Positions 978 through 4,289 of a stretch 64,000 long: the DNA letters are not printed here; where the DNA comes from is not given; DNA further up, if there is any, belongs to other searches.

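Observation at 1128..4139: ECF sigma factor fused in one reading frame to a transmembrane helix and ~790 aa of extracytoplasmic Ig-like repeats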

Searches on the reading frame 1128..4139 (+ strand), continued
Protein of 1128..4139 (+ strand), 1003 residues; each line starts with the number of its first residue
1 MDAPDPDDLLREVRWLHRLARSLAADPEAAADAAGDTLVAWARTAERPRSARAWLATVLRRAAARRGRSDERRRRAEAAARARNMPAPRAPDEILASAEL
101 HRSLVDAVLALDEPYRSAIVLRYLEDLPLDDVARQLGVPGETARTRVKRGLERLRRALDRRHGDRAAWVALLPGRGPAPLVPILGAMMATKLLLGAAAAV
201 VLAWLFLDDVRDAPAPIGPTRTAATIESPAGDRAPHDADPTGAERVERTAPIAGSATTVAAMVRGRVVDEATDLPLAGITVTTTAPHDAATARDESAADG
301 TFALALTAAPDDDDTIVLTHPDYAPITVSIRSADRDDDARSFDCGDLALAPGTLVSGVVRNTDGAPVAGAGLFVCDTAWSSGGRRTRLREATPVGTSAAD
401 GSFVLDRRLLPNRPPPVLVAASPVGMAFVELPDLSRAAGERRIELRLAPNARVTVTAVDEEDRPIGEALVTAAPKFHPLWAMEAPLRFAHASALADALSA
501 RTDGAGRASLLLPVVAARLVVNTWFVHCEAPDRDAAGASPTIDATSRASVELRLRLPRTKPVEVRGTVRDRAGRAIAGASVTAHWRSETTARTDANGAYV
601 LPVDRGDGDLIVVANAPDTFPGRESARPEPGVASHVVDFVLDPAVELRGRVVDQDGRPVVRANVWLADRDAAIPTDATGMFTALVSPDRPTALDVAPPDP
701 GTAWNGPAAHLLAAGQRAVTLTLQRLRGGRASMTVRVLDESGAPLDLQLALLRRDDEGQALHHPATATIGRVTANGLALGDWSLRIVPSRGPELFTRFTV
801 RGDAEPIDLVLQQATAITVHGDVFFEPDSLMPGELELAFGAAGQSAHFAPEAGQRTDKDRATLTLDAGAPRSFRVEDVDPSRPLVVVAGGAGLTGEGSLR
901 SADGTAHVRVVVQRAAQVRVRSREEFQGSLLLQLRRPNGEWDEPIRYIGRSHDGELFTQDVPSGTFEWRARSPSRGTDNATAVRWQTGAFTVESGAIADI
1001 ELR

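Call 10: find_homologous_proteins(query=window:1128-4139:+, max_evalue=0.00001)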
Query window:1128-4139:+ (1003 aa): 245 proteins with E <= 0.00001 among 8000 candidates; the best 120 are listed.
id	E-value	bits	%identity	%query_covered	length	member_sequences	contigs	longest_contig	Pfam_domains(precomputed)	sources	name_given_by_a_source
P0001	0.0e+0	2166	100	100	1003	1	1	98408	PF13715.13,PF25020.2,PF02369.23,PF04545.23,PF04542.21,PF13620.13,PF08281.19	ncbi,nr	ncbi:MAG: sigma-70 family RNA polymerase sigma factor [Planctomycetes bacterium]|nr:sigma-70 family 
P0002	3.4e-293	994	53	100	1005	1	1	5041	PF13715.13,PF02369.23,PF15976.12,PF04545.23,PF04542.21,PF00775.28,PF13620.13,PF08281.19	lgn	-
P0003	6.7e-237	807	46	99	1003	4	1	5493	PF13715.13,PF02369.23,PF04545.23,PF04542.21,PF13620.13,PF08281.19,PF24107.2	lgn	-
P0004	1.4e-234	800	45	100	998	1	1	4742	PF13715.13,PF04545.23,PF04542.21,PF13620.13,PF08281.19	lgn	-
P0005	4.7e-228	778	45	100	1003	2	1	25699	PF13715.13,PF04545.23,PF04542.21,PF13620.13,PF08281.19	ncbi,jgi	jgi:RNA polymerase sigma-70 factor (ECF subfamily)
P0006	8.5e-228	777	44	100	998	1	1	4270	PF13715.13,PF04545.23,PF04542.21,PF13620.13,PF08281.19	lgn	-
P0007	6.0e-200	685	41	75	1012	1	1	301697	PF13715.13,PF02369.23,PF15976.12,PF04545.23,PF13620.13,PF08281.19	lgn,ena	-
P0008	1.6e-197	677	40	73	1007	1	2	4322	PF13715.13,PF02369.23,PF04545.23,PF04542.21,PF00775.28,PF13620.13,PF08281.19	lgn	-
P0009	5.5e-197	675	43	100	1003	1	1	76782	PF13715.13,PF02369.23,PF04545.23,PF04542.21,PF13620.13,PF08281.19,PF24107.2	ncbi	ncbi:MAG TPA: sigma-70 family RNA polymerase sigma factor [Planctomycetota bacterium]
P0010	1.5e-189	651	42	100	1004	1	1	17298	PF02369.23,PF04545.23,PF04542.21,PF13620.13,PF08281.19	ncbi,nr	ncbi:MAG TPA: sigma-70 family RNA polymerase sigma factor [Planctomycetota bacterium]|nr:sigma-70 fa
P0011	6.5e-77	278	32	96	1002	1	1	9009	PF13715.13,PF16371.13,PF15976.12,PF04545.23,PF04542.21,PF13620.13,PF08281.19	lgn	-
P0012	9.6e-47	178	30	96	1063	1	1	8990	PF13715.13,PF02369.23,PF04545.23,PF04542.21,PF00775.28,PF13620.13,PF08281.19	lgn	-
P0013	1.2e-38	151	29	62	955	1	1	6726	PF13715.13,PF15976.12,PF04545.23,PF04542.21,PF13620.13,PF08281.19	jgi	jgi:RNA polymerase sigma-70 factor (ECF subfamily)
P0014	1.4e-35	141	34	37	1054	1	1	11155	PF04545.23,PF04542.21,PF13620.13,PF08281.19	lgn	-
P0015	2.8e-35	140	44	20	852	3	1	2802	PF13715.13,PF25020.2,PF02369.23,PF20598.5,PF15976.12,PF04545.23,PF04542.21,PF00775.28,PF13620.13,PF08281.19,PF24107.2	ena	-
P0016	2.9e-35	140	31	72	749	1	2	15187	PF13715.13,PF15976.12,PF04545.23,PF04542.21,PF13620.13,PF08281.19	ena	-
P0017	2.9e-34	137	45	19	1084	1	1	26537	PF10670.16,PF13715.13,PF25020.2,PF02369.23,PF20598.5,PF15976.12,PF04545.23,PF04542.21,PF13620.13,PF08281.19,PF24107.2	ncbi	-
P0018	2.2e-33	134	46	17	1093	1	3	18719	PF13715.13,PF20598.5,PF04545.23,PF04542.21,PF13620.13,PF08281.19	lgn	-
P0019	5.1e-32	129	47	19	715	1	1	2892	PF04545.23,PF04542.21,PF13620.13,PF08281.19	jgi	jgi:RNA polymerase sigma factor (sigma-70 family)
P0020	1.2e-31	128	38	42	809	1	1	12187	PF25020.2,PF15976.12,PF04545.23,PF04542.21,PF00775.28,PF13620.13,PF08281.19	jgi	-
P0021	2.0e-31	127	37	30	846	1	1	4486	PF13715.13,PF20598.5,PF15976.12,PF04545.23,PF04542.21,PF00775.28,PF13620.13,PF08281.19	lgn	-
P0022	2.1e-31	127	42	20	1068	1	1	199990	PF17789.8,PF17802.8,PF04542.21,PF00775.28,PF13620.13,PF08281.19,PF17210.10,PF10670.16,PF13715.13,PF02369.23,PF11974.15,PF20598.5,PF15976.12,PF04545.23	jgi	jgi:RNA polymerase sigma-70 factor (ECF subfamily)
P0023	3.1e-31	127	31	66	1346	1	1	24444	PF17802.8,PF04542.21,PF00775.28,PF13620.13,PF08281.19,PF17210.10,PF24107.2,PF13715.13,PF22902.3,PF02369.23,PF14686.13,PF20598.5,PF15976.12,PF04545.23,PF22904.4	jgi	jgi:RNA polymerase sigma factor (sigma-70 family)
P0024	1.5e-30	124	42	20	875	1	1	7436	PF13715.13,PF25020.2,PF02369.23,PF04545.23,PF04542.21,PF00775.28,PF13620.13,PF08281.19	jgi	jgi:RNA polymerase sigma-70 factor (ECF subfamily)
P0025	9.5e-30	122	36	40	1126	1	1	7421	PF04542.21,PF00775.28,PF13620.13,PF08281.19,PF10670.16,PF13715.13,PF25020.2,PF02369.23,PF20598.5,PF15976.12,PF04545.23,PF09430.17,PF22904.4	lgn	-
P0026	1.1e-29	122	40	20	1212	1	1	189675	PF13715.13,PF11974.15,PF20598.5,PF15976.12,PF04545.23,PF04542.21,PF13620.13,PF08281.19,PF09430.17,PF17210.10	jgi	jgi:RNA polymerase sigma factor (sigma-70 family)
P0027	2.0e-29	121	31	60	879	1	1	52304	PF13715.13,PF04545.23,PF04542.21,PF13620.13,PF08281.19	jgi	jgi:RNA polymerase sigma-70 factor (ECF subfamily)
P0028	2.6e-29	120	45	17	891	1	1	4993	PF13715.13,PF25020.2,PF16371.13,PF15976.12,PF04545.23,PF04542.21,PF00775.28,PF13620.13,PF08281.19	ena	-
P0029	2.6e-29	120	45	16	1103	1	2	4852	PF13715.13,PF17789.8,PF02369.23,PF04545.23,PF04542.21,PF13620.13,PF08281.19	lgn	-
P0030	6.2e-29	119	30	68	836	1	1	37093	PF13715.13,PF25020.2,PF20598.5,PF15976.12,PF04545.23,PF04542.21,PF13620.13,PF08281.19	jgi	jgi:RNA polymerase sigma factor (sigma-70 family)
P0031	6.6e-29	119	36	32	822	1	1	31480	PF13715.13,PF25020.2,PF04545.23,PF04542.21,PF13620.13,PF08281.19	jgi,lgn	-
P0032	1.1e-28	118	42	19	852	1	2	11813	PF13715.13,PF15976.12,PF04545.23,PF04542.21,PF13620.13,PF08281.19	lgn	-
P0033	1.3e-28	118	44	18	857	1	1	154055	PF13715.13,PF16371.13,PF15976.12,PF04545.23,PF04542.21,PF13620.13,PF08281.19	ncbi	-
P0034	1.8e-28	117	46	20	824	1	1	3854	PF04545.23,PF04542.21,PF13620.13,PF08281.19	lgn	-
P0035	1.8e-28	117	40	21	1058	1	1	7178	PF13715.13,PF02369.23,PF20598.5,PF15976.12,PF04545.23,PF04542.21,PF00775.28,PF13620.13,PF08281.19,PF22904.4,PF17210.10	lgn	-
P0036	2.7e-28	117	50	16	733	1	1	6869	PF13715.13,PF16371.13,PF04545.23,PF04542.21,PF13620.13,PF08281.19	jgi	jgi:RNA polymerase sigma-70 factor (ECF subfamily)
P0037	3.3e-28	117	43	22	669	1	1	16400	PF10670.16,PF13715.13,PF25020.2,PF02369.23,PF20598.5,PF04545.23,PF04542.21,PF13620.13,PF08281.19,PF24107.2,PF13115.12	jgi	jgi:RNA polymerase sigma-70 factor (ECF subfamily)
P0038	3.5e-28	117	51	17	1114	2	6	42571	PF13715.13,PF02369.23,PF20598.5,PF04545.23,PF04542.21,PF13620.13,PF08281.19,PF09430.17,PF22904.4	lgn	-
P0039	3.9e-28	116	38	22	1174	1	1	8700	PF17789.8,PF00775.28,PF13620.13,PF08281.19,PF17210.10,PF10670.16,PF13715.13,PF25020.2,PF02369.23,PF20598.5,PF15976.12,PF04545.23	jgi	jgi:RNA polymerase sigma factor (sigma-70 family)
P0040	4.1e-28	116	45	16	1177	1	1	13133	PF13715.13,PF04545.23,PF04542.21,PF13620.13,PF08281.19,PF09430.17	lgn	-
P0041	4.2e-28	116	41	20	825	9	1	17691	PF13715.13,PF25020.2,PF15976.12,PF04545.23,PF04542.21,PF13620.13,PF08281.19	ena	-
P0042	7.8e-28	115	46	17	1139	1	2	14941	PF04545.23,PF13620.13,PF08281.19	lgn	-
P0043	1.0e-27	115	29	65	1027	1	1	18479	PF17789.8,PF16371.13,PF04542.21,PF00775.28,PF13620.13,PF08281.19,PF17210.10,PF10670.16,PF13715.13,PF02369.23,PF11974.15,PF20598.5,PF15976.12,PF04545.23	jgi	jgi:RNA polymerase sigma-70 factor (ECF subfamily)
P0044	1.4e-27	115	29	69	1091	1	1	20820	PF10670.16,PF13715.13,PF02369.23,PF20598.5,PF15976.12,PF04545.23,PF00775.28,PF13620.13,PF08281.19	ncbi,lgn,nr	ncbi:MAG: sigma-70 family RNA polymerase sigma factor [Planctomycetes bacterium]|nr:sigma-70 family 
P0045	2.7e-27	114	44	16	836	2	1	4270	PF04542.21,PF00775.28,PF13620.13,PF08281.19,PF17210.10,PF10670.16,PF13715.13,PF25020.2,PF11974.15,PF20598.5,PF04545.23,PF22904.4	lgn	-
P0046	3.3e-27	113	46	15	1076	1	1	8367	PF13715.13,PF25020.2,PF11974.15,PF20598.5,PF15976.12,PF04542.21,PF13620.13,PF08281.19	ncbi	ncbi:MAG: sigma-70 family RNA polymerase sigma factor [Planctomycetota bacterium JB042]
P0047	5.3e-27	113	37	19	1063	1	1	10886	PF07210.19,PF04542.21,PF00775.28,PF13620.13,PF08281.19,PF17210.10,PF10670.16,PF13715.13,PF25020.2,PF02369.23,PF14686.13,PF20598.5,PF04545.23,PF09430.17,PF22904.4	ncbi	-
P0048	1.1e-26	112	37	33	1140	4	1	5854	PF04542.21,PF13620.13,PF08281.19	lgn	-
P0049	1.1e-26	112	43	17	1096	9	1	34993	PF10670.16,PF17789.8,PF02369.23,PF07210.19,PF20598.5,PF04545.23,PF04542.21,PF13620.13,PF08281.19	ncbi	-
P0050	1.3e-26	111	45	16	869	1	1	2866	PF13715.13,PF25020.2,PF16371.13,PF20598.5,PF15976.12,PF04545.23,PF04542.21,PF00775.28,PF13620.13,PF08281.19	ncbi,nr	ncbi:MAG: sigma-70 family RNA polymerase sigma factor [Planctomycetes bacterium]|nr:sigma-70 family 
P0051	1.7e-26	111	40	16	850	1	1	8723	PF13715.13,PF20598.5,PF04545.23,PF04542.21,PF13620.13,PF08281.19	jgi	jgi:RNA polymerase sigma-70 factor (ECF subfamily)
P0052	1.8e-26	111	34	37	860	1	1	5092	PF25020.2,PF02369.23,PF04542.21,PF13620.13,PF08281.19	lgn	-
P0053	2.4e-26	110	46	19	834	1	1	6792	PF13715.13,PF25020.2,PF02369.23,PF20598.5,PF15976.12,PF04545.23,PF04542.21,PF00775.28,PF13620.13,PF08281.19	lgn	-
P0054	2.4e-26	110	57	12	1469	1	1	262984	PF13715.13,PF02369.23,PF04545.23,PF04542.21,PF13620.13,PF08281.19,PF22904.4,PF17210.10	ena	-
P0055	2.6e-26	110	45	19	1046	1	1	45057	PF10670.16,PF13715.13,PF25020.2,PF02369.23,PF20598.5,PF04545.23,PF04542.21,PF00775.28,PF13620.13,PF08281.19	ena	-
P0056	2.6e-26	110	52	16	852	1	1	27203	PF13715.13,PF04545.23,PF04542.21,PF13620.13,PF08281.19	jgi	-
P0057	2.7e-26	110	43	21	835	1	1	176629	PF04545.23,PF04542.21,PF08281.19,PF13646.13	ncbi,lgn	-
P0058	2.7e-26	110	43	20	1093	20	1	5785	PF10670.16,PF13715.13,PF25020.2,PF02369.23,PF20598.5,PF15976.12,PF04545.23,PF04542.21,PF00775.28,PF13620.13,PF08281.19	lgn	-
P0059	3.3e-26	110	45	18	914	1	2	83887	PF13715.13,PF04545.23,PF13620.13,PF08281.19,PF22904.4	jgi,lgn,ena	-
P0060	3.4e-26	110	45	18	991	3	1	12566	PF10670.16,PF13715.13,PF25020.2,PF04545.23,PF04542.21,PF13620.13,PF08281.19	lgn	-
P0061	4.2e-26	110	26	75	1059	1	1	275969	PF08400.17,PF17789.8,PF07210.19,PF17802.8,PF04542.21,PF00775.28,PF13620.13,PF08281.19,PF17210.10,PF24107.2,PF10670.16,PF13715.13,PF25020.2,PF01060.30,PF02369.23,PF20598.5,PF15976.12,PF04545.23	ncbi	-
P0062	4.6e-26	110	44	17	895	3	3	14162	PF13715.13,PF04545.23,PF04542.21,PF13620.13,PF08281.19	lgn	-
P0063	5.7e-26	109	39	19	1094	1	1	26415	PF10670.16,PF13715.13,PF17789.8,PF25020.2,PF02369.23,PF20598.5,PF15976.12,PF04545.23,PF00775.28,PF13620.13,PF08281.19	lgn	-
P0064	9.4e-26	108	35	42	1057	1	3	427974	PF10670.16,PF13715.13,PF25020.2,PF07638.18,PF20598.5,PF04545.23,PF04542.21,PF13620.13,PF08281.19,PF22904.4,PF17210.10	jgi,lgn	jgi:RNA polymerase sigma-70 factor (ECF subfamily)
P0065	9.6e-26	108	42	17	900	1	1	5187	PF13715.13,PF02369.23,PF04545.23,PF04542.21,PF13620.13,PF08281.19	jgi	jgi:RNA polymerase sigma-70 factor (ECF subfamily)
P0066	1.1e-25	108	44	17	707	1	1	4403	PF04545.23,PF04542.21,PF13620.13,PF08281.19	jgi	jgi:RNA polymerase sigma-70 factor (ECF subfamily)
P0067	1.8e-25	108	42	17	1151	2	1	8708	PF04542.21,PF13620.13,PF08281.19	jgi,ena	-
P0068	2.6e-25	107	42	17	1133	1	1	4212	PF17820.8,PF07210.19,PF17802.8,PF04542.21,PF00775.28,PF13620.13,PF08281.19,PF17210.10,PF10670.16,PF13715.13,PF25020.2,PF02369.23,PF13180.13,PF14686.13,PF20598.5,PF04545.23,PF22904.4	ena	-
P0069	3.1e-25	107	46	17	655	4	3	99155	PF04545.23,PF04542.21,PF13620.13,PF08281.19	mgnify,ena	mgnify:CR=1 FL=1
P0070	3.7e-25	107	44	17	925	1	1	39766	PF10670.16,PF13715.13,PF02369.23,PF04542.21,PF00775.28,PF13620.13,PF08281.19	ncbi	ncbi:MAG TPA: sigma-70 family RNA polymerase sigma factor [Planctomycetota bacterium]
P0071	4.7e-25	106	33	45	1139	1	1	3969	PF17802.8,PF23193.2,PF04542.21,PF13620.13,PF08281.19,PF17210.10,PF13715.13,PF13180.13,PF14686.13,PF20598.5,PF15976.12,PF04545.23,PF09430.17,PF22904.4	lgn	-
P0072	5.2e-25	106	32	41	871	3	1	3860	PF13715.13,PF25020.2,PF02369.23,PF20598.5,PF15976.12,PF04545.23,PF04542.21,PF00775.28,PF13620.13,PF08281.19,PF24107.2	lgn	-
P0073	5.3e-25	106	30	67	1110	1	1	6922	PF13715.13,PF25020.2,PF14686.13,PF20598.5,PF04545.23,PF04542.21,PF13620.13,PF08281.19,PF22904.4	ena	-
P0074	6.4e-25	106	29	67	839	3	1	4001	PF13715.13,PF02369.23,PF15976.12,PF04542.21,PF00775.28,PF13620.13,PF08281.19,PF24107.2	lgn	-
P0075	6.4e-25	106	48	17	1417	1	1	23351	PF17802.8,PF04542.21,PF13620.13,PF08281.19,PF17210.10,PF10670.16,PF13715.13,PF02369.23,PF14686.13,PF20598.5,PF04545.23,PF09430.17,PF22904.4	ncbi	-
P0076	7.1e-25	106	37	32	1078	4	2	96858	PF10670.16,PF13715.13,PF04545.23,PF13620.13,PF08281.19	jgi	jgi:RNA polymerase sigma-70 factor (ECF subfamily)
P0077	8.1e-25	105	46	17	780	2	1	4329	PF13715.13,PF02369.23,PF20598.5,PF04545.23,PF04542.21,PF13620.13,PF08281.19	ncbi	ncbi:MAG: sigma-70 family RNA polymerase sigma factor, partial [Planctomycetota bacterium]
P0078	1.1e-24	105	31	40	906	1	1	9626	PF13715.13,PF25020.2,PF20598.5,PF04545.23,PF04542.21,PF00775.28,PF13620.13,PF08281.19,PF22904.4,PF17210.10,PF24107.2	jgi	jgi:RNA polymerase sigma factor (sigma-70 family)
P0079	1.2e-24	105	42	17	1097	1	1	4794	PF10670.16,PF13715.13,PF20598.5,PF04542.21,PF13620.13,PF08281.19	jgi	jgi:RNA polymerase sigma factor (sigma-70 family)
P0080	1.6e-24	104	46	18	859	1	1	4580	PF13715.13,PF25020.2,PF15976.12,PF04545.23,PF04542.21,PF00775.28,PF13620.13,PF08281.19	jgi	jgi:RNA polymerase sigma-70 factor (ECF subfamily)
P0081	1.8e-24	104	45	17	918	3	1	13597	PF04545.23,PF13620.13,PF08281.19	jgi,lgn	jgi:RNA polymerase sigma factor (sigma-70 family)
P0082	1.9e-24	104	40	20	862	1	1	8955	PF13715.13,PF04545.23,PF04542.21,PF00775.28,PF13620.13,PF08281.19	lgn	-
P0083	2.0e-24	104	35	7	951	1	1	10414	PF02369.23,PF04545.23,PF04542.21,PF13620.13,PF08281.19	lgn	-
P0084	2.1e-24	104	42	17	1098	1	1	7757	PF13715.13,PF04545.23,PF04542.21,PF13620.13,PF08281.19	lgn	-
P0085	2.1e-24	104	39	16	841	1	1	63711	PF13715.13,PF25020.2,PF02369.23,PF20598.5,PF15976.12,PF04545.23,PF04542.21,PF00775.28,PF13620.13,PF08281.19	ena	-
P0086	2.6e-24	104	36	29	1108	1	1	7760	PF13715.13,PF02369.23,PF04545.23,PF04542.21,PF13620.13,PF08281.19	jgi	jgi:RNA polymerase sigma-70 factor (ECF subfamily)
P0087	2.9e-24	104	28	99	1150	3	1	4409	PF13715.13,PF04542.21,PF13620.13,PF08281.19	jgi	jgi:RNA polymerase sigma-70 factor (ECF subfamily)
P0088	3.0e-24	104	43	17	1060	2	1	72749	PF10670.16,PF13715.13,PF04545.23,PF04542.21,PF00775.28,PF13620.13,PF08281.19,PF22904.4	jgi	jgi:RNA polymerase sigma-70 factor (ECF subfamily)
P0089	3.2e-24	103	38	19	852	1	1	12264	PF13715.13,PF25020.2,PF02369.23,PF15976.12,PF04542.21,PF13620.13,PF08281.19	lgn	-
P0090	4.1e-24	103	49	17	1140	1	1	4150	PF04542.21,PF13620.13,PF08281.19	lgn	-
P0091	5.1e-24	103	36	20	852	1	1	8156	PF13715.13,PF04542.21,PF13620.13,PF08281.19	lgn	-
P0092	7.6e-24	102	48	15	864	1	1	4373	PF13715.13,PF25020.2,PF20598.5,PF04545.23,PF04542.21,PF00775.28,PF13620.13,PF08281.19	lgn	-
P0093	8.0e-24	102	31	37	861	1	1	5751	PF13715.13,PF25020.2,PF02369.23,PF15976.12,PF04545.23,PF04542.21,PF00775.28,PF13620.13,PF08281.19,PF24107.2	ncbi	ncbi:MAG: sigma-70 family RNA polymerase sigma factor [Planctomycetota bacterium]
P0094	8.8e-24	102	45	15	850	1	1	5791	PF20598.5,PF15976.12,PF04545.23,PF04542.21,PF13620.13,PF08281.19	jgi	jgi:RNA polymerase sigma-70 factor (ECF subfamily)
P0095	9.4e-24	102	44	16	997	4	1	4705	PF04545.23,PF04542.21,PF13620.13,PF08281.19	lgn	-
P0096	1.2e-23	101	43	20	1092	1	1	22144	PF13715.13,PF17789.8,PF02369.23,PF20598.5,PF15976.12,PF04545.23,PF00775.28,PF13620.13,PF08281.19,PF24107.2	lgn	-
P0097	1.3e-23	101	38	17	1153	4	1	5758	PF17820.8,PF00595.30,PF23193.2,PF04542.21,PF13620.13,PF08281.19,PF10670.16,PF13715.13,PF25020.2,PF02369.23,PF13180.13,PF14686.13,PF20598.5,PF15976.12,PF04545.23,PF22904.4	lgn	-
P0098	1.4e-23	101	44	15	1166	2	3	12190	PF07210.19,PF17802.8,PF13620.13,PF08281.19,PF17210.10,PF10670.16,PF13715.13,PF25020.2,PF14686.13,PF20598.5,PF04545.23,PF09430.17,PF22904.4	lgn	-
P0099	1.5e-23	101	43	17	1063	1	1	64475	PF10670.16,PF13715.13,PF25020.2,PF20598.5,PF04545.23,PF04542.21,PF13620.13,PF08281.19,PF22904.4,PF17210.10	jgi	jgi:RNA polymerase sigma-70 factor (ECF subfamily)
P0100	2.1e-23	101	35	37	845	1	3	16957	PF13715.13,PF25020.2,PF15976.12,PF04545.23,PF04542.21,PF00775.28,PF13620.13,PF08281.19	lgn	-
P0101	2.4e-23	101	29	58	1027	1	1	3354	PF10670.16,PF04545.23,PF04542.21,PF13620.13,PF08281.19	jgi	jgi:RNA polymerase sigma-70 factor (ECF subfamily)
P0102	2.7e-23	100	45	17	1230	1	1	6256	PF17802.8,PF23193.2,PF13620.13,PF08281.19,PF17210.10,PF13715.13,PF02369.23,PF14686.13,PF20598.5,PF04545.23,PF09430.17,PF22904.4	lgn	-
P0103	3.3e-23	100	36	30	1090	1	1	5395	PF13715.13,PF25020.2,PF02369.23,PF20598.5,PF15976.12,PF04545.23,PF00775.28,PF13620.13,PF08281.19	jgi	jgi:RNA polymerase sigma-70 factor (ECF subfamily)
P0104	3.8e-23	100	38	20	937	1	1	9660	PF13715.13,PF25020.2,PF02369.23,PF20598.5,PF04542.21,PF00775.28,PF13620.13,PF08281.19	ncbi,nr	ncbi:MAG: sigma-70 family RNA polymerase sigma factor [Planctomycetota bacterium]|nr:MAG: sigma-70 f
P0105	4.4e-23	100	38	29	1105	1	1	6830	PF13715.13,PF04545.23,PF04542.21,PF13620.13,PF08281.19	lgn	-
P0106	6.0e-23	99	32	48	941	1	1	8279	PF13715.13,PF02369.23,PF14686.13,PF17802.8,PF04545.23,PF04542.21,PF13620.13,PF08281.19,PF22904.4,PF17210.10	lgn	-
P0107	6.4e-23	99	28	45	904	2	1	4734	PF10670.16,PF13715.13,PF25020.2,PF20598.5,PF15976.12,PF04545.23,PF04542.21,PF00775.28,PF13620.13,PF08281.19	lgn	-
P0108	6.6e-23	99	44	18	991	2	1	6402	PF10670.16,PF20598.5,PF04545.23,PF04542.21,PF13620.13,PF08281.19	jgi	jgi:RNA polymerase sigma-70 factor (ECF subfamily)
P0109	6.6e-23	99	30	37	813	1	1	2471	PF13715.13,PF25020.2,PF02369.23,PF04545.23,PF00775.28,PF13620.13,PF08281.19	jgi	jgi:RNA polymerase sigma factor (sigma-70 family)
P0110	7.1e-23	99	45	16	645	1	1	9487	PF02369.23,PF04545.23,PF04542.21,PF13620.13,PF08281.19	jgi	-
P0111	8.4e-23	99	29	68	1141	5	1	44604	PF04542.21,PF00775.28,PF13620.13,PF08281.19,PF17210.10,PF13715.13,PF25020.2,PF01060.30,PF02369.23,PF14686.13,PF20598.5,PF15976.12,PF04545.23,PF22904.4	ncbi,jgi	ncbi:MAG: sigma-70 family RNA polymerase sigma factor [Planctomycetota bacterium]|jgi:RNA polymerase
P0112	1.0e-22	98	44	16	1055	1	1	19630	PF10670.16,PF13715.13,PF02369.23,PF20598.5,PF04545.23,PF04542.21,PF13620.13,PF08281.19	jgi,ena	-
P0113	1.3e-22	98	30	56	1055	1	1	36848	PF15976.12,PF04545.23,PF04542.21,PF13620.13,PF08281.19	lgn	-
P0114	1.4e-22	98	43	16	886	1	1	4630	PF13715.13,PF13384.13,PF15976.12,PF04545.23,PF04542.21,PF00775.28,PF13620.13,PF08281.19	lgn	-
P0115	1.7e-22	98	34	36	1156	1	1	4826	PF17802.8,PF04542.21,PF00775.28,PF13620.13,PF08281.19,PF17210.10,PF24107.2,PF13715.13,PF25020.2,PF02369.23,PF11974.15,PF20598.5,PF04545.23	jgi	jgi:RNA polymerase sigma factor (sigma-70 family)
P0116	1.9e-22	98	46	17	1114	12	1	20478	PF04542.21,PF00775.28,PF13620.13,PF08281.19,PF24107.2,PF10670.16,PF13715.13,PF02369.23,PF20598.5,PF15976.12,PF04545.23,PF22904.4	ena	-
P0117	2.2e-22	97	35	37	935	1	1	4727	PF17802.8,PF23193.2,PF04542.21,PF00775.28,PF13620.13,PF08281.19,PF17210.10,PF13715.13,PF25020.2,PF02369.23,PF20598.5,PF15976.12,PF04545.23,PF22904.4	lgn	-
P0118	2.3e-22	97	40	16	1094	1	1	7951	PF13715.13,PF02369.23,PF20598.5,PF15976.12,PF04545.23,PF00775.28,PF13620.13,PF08281.19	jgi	jgi:RNA polymerase sigma factor (sigma-70 family)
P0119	2.3e-22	97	30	58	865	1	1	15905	PF13715.13,PF02369.23,PF20598.5,PF04545.23,PF04542.21,PF00775.28,PF13620.13,PF08281.19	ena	-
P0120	2.3e-22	97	43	16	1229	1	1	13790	PF17802.8,PF23193.2,PF04542.21,PF00775.28,PF13620.13,PF08281.19,PF17210.10,PF10670.16,PF13715.13,PF02369.23,PF14686.13,PF04545.23,PF09430.17,PF22904.4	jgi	jgi:RNA polymerase sigma factor (sigma-70 family)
